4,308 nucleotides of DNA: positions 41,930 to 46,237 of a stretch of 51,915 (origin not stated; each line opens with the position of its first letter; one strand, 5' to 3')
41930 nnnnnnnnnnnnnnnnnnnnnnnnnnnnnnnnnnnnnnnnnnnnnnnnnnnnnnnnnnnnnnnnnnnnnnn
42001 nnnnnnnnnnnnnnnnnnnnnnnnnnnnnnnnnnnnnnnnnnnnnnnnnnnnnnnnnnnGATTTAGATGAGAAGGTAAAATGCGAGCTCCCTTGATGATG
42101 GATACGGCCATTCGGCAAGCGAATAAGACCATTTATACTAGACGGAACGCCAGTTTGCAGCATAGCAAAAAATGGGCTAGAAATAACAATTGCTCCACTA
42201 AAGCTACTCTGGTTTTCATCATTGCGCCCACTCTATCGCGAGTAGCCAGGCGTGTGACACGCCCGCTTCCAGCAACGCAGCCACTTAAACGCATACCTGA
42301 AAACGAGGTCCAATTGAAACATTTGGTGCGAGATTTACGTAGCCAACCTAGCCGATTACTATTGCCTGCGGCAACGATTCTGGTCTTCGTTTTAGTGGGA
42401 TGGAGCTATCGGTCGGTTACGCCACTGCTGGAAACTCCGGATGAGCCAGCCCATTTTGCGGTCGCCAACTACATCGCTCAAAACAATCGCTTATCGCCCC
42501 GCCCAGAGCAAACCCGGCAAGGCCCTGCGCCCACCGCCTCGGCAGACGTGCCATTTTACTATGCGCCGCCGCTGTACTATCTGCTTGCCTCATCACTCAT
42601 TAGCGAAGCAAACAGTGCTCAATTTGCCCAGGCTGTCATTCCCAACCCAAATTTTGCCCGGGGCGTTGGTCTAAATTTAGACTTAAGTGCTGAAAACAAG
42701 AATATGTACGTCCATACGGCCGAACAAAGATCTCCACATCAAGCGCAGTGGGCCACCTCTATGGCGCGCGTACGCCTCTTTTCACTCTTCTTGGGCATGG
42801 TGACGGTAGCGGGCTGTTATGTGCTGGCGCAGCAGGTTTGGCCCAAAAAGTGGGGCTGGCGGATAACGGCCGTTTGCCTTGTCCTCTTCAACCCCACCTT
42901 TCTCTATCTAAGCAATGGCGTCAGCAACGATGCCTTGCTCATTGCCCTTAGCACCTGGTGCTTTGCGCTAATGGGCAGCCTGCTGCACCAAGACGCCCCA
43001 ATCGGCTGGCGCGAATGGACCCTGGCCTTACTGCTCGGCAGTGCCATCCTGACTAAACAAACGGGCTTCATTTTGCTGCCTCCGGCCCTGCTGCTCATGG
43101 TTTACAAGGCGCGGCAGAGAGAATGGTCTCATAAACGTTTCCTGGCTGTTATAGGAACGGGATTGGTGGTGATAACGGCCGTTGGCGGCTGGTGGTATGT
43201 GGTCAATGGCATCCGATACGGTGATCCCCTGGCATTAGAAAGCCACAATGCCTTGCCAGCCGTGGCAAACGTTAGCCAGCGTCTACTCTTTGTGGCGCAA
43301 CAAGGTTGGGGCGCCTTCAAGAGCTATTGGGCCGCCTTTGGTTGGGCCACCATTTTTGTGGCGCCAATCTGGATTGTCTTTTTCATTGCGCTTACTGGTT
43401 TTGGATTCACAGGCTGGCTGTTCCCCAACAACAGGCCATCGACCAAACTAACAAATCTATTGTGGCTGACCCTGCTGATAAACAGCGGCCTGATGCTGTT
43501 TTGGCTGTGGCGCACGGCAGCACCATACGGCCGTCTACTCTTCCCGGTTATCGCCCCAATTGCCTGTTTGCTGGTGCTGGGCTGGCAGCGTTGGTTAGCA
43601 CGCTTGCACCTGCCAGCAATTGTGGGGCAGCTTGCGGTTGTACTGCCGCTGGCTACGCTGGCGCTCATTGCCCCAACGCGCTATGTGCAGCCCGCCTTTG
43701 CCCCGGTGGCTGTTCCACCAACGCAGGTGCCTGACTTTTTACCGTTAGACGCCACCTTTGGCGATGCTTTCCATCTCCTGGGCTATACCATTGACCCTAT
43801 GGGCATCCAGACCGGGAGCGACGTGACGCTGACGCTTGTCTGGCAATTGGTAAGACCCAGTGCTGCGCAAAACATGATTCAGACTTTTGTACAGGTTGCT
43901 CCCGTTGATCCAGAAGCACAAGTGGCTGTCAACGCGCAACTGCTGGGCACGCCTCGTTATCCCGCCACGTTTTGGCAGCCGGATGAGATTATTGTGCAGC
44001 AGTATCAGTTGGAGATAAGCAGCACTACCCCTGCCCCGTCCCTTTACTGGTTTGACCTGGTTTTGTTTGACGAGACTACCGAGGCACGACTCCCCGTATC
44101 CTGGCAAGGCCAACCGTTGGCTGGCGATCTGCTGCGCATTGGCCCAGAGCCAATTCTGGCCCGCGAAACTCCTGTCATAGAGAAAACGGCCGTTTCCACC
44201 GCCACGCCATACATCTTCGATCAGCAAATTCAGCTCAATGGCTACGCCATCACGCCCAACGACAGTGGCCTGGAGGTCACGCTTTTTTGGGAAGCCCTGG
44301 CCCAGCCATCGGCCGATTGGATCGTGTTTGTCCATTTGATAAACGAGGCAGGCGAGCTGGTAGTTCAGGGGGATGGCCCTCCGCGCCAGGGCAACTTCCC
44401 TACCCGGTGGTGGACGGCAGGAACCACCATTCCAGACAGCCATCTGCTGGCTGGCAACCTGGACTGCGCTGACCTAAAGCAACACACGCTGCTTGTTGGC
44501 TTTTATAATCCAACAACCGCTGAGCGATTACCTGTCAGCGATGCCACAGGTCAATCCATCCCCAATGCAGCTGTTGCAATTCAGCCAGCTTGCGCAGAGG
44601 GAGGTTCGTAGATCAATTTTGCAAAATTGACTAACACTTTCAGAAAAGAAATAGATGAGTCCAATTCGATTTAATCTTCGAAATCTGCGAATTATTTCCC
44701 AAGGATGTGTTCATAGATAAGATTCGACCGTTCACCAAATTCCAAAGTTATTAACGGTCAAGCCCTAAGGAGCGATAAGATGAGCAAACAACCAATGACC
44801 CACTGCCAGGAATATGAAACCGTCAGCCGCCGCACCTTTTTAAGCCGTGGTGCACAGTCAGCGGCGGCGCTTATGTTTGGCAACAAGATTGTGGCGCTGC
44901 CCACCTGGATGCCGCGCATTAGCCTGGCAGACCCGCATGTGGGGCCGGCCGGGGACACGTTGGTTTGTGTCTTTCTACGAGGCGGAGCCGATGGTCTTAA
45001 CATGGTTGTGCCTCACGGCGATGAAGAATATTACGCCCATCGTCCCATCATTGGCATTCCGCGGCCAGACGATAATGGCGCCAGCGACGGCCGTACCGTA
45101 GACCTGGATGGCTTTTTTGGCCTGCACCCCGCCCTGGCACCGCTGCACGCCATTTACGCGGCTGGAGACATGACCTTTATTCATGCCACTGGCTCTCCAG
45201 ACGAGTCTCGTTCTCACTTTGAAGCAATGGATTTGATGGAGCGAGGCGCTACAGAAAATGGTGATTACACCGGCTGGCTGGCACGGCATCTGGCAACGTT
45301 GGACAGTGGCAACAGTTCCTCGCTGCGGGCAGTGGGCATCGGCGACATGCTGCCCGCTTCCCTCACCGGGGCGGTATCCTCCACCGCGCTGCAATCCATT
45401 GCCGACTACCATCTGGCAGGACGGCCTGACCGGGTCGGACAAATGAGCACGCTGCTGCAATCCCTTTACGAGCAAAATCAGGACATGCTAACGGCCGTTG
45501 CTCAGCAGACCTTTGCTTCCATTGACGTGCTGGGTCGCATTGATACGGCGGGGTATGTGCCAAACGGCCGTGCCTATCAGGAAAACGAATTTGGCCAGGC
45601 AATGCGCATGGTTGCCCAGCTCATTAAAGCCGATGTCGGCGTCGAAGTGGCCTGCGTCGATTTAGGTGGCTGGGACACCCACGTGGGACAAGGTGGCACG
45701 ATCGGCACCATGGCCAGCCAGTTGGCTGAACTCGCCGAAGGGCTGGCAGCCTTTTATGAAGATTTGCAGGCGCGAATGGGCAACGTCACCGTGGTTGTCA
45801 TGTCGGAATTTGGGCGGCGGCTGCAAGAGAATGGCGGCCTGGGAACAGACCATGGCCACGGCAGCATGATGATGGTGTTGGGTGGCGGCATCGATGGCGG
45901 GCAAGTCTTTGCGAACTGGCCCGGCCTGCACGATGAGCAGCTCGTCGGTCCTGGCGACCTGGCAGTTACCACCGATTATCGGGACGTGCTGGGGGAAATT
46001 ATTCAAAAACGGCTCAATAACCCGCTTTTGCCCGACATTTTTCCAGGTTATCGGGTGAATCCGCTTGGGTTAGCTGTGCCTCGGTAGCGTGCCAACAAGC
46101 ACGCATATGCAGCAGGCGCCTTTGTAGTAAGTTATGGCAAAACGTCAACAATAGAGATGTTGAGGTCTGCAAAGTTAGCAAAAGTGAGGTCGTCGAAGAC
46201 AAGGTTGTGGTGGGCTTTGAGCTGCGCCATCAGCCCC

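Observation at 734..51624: HIP1-like highly iterated palindrome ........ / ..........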

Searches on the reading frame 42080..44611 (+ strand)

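Call 5: search_protein_families(library=ncbifam, proteins=[window:42080-44611:+], max_evalue=1e-10)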
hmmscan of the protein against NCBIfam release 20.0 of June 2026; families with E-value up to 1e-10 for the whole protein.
window:42080-44611:+ (843 aa): 0 families

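Call 66: search_protein_families(library=pfam, proteins=[window:42080-44611:+], max_evalue=0.00001)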
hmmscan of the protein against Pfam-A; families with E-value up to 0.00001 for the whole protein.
window:42080-44611:+ (843 aa): 1 family
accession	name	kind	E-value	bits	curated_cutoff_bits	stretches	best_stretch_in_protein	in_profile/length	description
PF13231.12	PMT_2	-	8e-08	33.1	26.1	1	228-371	21-159/160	Dolichyl-phosphate-mannose-protein mannosyltransferase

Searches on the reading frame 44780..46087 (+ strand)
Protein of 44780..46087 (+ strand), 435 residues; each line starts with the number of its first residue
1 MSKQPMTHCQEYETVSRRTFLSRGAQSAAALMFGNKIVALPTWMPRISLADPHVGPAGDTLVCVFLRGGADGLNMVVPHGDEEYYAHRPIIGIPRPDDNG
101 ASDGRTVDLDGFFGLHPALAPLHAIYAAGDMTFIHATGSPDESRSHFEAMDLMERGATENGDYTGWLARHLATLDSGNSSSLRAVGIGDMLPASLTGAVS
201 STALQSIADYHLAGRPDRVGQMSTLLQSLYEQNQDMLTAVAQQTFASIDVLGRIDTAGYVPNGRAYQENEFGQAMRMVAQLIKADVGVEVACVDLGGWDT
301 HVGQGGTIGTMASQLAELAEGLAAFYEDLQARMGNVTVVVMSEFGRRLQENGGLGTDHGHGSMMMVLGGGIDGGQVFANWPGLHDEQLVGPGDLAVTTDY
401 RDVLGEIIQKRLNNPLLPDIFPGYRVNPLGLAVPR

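Call 66: search_protein_families(library=pfam, proteins=[window:44780-46087:+], max_evalue=0.00001)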
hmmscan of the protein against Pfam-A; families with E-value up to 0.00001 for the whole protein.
window:44780-46087:+ (435 aa): 1 family
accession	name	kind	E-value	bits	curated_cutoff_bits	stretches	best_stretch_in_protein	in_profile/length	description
PF07394.17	DUF1501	-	2.9e-34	119.3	27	1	60-397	3-356/390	Protein of unknown function (DUF1501)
